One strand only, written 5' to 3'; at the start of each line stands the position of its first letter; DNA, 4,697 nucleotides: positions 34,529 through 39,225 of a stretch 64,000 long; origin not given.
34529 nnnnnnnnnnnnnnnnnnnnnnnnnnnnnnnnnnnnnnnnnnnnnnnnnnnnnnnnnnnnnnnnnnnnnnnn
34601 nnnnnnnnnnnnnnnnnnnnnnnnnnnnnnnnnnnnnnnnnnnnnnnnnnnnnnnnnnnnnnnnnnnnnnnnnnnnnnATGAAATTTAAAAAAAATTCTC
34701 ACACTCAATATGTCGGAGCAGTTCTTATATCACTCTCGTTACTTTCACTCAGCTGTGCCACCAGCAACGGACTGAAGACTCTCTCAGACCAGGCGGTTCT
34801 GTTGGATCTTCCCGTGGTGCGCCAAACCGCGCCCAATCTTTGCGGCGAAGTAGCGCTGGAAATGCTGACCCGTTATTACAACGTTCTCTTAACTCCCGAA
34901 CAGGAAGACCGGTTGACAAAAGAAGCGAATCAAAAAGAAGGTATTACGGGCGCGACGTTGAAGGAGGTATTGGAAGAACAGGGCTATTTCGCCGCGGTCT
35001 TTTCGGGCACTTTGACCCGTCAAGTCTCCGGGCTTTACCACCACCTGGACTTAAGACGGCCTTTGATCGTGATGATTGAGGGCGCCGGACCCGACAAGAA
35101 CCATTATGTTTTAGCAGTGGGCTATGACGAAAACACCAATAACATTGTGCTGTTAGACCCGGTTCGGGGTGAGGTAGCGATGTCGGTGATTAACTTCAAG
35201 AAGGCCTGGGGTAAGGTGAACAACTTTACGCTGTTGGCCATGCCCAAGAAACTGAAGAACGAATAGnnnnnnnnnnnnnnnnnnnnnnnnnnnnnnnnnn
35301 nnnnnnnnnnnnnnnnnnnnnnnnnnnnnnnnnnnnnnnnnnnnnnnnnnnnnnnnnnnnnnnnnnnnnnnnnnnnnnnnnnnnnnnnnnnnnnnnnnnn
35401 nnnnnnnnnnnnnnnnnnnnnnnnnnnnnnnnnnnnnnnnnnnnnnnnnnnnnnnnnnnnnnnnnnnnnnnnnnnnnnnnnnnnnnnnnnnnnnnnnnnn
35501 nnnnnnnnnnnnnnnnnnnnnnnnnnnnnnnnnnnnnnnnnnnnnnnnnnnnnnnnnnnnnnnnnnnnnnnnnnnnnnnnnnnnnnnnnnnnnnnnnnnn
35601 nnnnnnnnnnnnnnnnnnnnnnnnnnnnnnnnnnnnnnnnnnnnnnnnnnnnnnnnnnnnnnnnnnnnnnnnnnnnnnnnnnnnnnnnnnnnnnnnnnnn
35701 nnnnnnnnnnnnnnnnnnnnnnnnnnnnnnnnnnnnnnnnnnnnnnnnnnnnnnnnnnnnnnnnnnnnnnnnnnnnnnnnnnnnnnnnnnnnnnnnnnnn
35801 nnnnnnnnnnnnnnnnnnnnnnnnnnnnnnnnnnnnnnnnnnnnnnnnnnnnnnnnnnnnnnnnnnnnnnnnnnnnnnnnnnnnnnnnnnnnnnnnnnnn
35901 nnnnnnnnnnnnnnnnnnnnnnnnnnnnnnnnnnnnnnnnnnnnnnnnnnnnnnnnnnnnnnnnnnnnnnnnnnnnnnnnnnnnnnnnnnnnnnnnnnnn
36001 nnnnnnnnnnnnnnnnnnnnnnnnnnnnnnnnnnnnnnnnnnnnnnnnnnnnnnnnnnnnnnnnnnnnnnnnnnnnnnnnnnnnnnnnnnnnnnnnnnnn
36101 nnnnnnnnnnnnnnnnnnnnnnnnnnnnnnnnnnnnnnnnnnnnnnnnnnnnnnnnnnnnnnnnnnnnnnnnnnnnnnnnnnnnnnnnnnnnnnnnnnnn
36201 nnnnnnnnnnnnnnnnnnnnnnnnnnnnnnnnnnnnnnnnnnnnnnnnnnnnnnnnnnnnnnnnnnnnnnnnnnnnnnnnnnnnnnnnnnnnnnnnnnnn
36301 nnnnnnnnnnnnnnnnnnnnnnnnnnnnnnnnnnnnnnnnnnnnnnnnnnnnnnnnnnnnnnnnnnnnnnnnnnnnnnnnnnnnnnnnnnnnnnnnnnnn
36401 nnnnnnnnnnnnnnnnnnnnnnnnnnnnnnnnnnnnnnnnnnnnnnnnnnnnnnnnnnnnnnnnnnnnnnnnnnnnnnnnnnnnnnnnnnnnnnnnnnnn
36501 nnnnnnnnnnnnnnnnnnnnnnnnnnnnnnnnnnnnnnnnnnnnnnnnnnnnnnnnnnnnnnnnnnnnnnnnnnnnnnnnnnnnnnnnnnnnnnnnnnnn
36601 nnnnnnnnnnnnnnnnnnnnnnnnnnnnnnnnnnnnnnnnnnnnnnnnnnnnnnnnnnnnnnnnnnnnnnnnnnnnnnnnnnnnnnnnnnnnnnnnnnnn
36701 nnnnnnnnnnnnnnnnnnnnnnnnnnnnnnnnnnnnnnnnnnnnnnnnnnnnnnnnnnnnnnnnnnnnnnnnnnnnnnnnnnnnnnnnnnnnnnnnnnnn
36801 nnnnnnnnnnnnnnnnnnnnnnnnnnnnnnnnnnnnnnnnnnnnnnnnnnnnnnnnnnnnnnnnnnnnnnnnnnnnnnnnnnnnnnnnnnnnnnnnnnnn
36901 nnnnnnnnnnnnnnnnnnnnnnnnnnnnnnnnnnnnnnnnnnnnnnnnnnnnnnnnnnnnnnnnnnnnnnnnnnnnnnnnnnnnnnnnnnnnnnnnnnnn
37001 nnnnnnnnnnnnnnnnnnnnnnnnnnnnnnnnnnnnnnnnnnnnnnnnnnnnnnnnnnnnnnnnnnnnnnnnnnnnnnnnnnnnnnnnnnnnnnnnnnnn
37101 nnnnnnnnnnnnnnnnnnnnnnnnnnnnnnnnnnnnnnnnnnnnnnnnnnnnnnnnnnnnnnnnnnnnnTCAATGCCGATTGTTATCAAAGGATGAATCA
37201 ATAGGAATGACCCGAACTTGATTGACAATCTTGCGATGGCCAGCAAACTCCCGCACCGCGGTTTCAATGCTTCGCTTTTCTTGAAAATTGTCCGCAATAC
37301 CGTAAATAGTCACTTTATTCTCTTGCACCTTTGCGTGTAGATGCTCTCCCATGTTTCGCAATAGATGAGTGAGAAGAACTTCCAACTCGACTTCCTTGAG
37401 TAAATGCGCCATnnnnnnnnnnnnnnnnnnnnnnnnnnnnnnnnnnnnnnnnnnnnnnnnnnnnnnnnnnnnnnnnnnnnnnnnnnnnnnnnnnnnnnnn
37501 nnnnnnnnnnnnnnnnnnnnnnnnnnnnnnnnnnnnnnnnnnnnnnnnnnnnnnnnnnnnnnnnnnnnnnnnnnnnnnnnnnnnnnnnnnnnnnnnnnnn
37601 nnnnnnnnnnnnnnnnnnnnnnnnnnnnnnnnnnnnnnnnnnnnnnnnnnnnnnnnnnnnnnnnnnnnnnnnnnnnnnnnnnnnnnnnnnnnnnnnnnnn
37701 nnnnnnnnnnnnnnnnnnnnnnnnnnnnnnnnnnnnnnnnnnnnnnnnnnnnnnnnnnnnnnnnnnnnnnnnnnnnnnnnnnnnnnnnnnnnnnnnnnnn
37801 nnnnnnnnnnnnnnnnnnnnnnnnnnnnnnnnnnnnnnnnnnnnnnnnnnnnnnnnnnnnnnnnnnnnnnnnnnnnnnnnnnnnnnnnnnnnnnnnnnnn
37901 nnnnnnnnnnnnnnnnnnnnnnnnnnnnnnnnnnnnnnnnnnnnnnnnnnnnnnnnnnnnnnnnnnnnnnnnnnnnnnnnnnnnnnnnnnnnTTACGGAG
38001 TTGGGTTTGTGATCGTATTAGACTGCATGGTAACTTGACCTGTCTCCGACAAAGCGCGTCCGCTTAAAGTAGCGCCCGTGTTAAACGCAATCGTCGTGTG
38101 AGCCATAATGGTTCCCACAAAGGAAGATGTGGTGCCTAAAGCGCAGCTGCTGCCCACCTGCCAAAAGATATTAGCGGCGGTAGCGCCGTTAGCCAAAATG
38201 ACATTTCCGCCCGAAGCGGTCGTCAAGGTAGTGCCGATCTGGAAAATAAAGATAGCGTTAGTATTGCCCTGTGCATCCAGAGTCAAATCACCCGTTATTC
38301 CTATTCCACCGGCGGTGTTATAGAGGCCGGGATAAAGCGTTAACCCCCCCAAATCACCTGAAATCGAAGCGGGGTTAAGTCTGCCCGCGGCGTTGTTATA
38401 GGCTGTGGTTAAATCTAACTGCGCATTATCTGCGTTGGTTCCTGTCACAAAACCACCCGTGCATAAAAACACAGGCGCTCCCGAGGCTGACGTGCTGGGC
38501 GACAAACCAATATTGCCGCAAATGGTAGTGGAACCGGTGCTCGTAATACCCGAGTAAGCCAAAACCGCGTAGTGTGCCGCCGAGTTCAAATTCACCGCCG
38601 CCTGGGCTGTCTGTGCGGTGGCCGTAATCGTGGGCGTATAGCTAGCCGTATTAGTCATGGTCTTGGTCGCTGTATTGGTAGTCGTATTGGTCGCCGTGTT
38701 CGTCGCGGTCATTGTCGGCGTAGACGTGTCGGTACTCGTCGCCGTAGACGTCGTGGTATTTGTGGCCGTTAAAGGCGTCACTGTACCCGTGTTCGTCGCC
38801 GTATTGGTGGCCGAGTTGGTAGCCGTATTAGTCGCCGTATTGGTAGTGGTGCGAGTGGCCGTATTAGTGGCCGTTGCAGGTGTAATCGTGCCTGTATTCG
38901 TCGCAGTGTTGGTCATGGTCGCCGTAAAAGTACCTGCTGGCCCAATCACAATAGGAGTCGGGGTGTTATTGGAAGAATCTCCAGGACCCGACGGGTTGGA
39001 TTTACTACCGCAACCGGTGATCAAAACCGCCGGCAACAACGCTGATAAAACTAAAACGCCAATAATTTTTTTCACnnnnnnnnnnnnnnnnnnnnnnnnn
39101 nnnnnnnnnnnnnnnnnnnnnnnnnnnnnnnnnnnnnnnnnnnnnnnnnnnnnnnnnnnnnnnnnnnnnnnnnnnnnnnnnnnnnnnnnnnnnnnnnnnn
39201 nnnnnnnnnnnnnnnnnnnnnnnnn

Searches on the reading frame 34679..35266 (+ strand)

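Call 47: search_protein_families(library=pfam, proteins=[window:34679-35266:+], max_evalue=0.001)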
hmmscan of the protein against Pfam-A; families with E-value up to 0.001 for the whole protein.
window:34679-35266:+ (195 aa): 3 families
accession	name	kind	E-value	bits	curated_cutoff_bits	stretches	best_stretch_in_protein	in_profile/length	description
PF03412.21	Peptidase_C39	-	3.8e-13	49.9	22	1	44-180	2-124/133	Peptidase C39 family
PF13529.12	Peptidase_C39_2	-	4.2e-09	37.5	24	1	42-161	1-142/143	Peptidase_C39 like family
PF12385.14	Peptidase_C70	-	0.00018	21.9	19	1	42-174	5-137/141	Papain-like cysteine protease AvrRpt2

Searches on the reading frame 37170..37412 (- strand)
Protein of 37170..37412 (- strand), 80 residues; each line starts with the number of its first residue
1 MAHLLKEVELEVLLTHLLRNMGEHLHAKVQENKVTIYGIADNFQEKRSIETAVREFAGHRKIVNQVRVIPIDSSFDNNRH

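Call 28: search_protein_families(library=pfam, proteins=[window:37170-37412:-], max_evalue=0.01)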
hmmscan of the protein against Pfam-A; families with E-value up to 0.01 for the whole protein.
window:37170-37412:- (80 aa): 1 family
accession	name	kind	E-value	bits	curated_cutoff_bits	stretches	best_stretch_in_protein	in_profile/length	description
PF04972.22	BON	-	3.8e-08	33.9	27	1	16-69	12-68/69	BON domain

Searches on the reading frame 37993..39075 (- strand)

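Call 28: search_protein_families(library=pfam, proteins=[window:37993-39075:-], max_evalue=0.01)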
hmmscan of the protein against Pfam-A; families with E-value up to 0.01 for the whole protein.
window:37993-39075:- (360 aa): 1 family
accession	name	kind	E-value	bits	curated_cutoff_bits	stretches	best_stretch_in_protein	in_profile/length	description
PF11999.13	Ice_binding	-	1e-57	195.6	28.7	1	171-356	1-208/208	Ice-binding-like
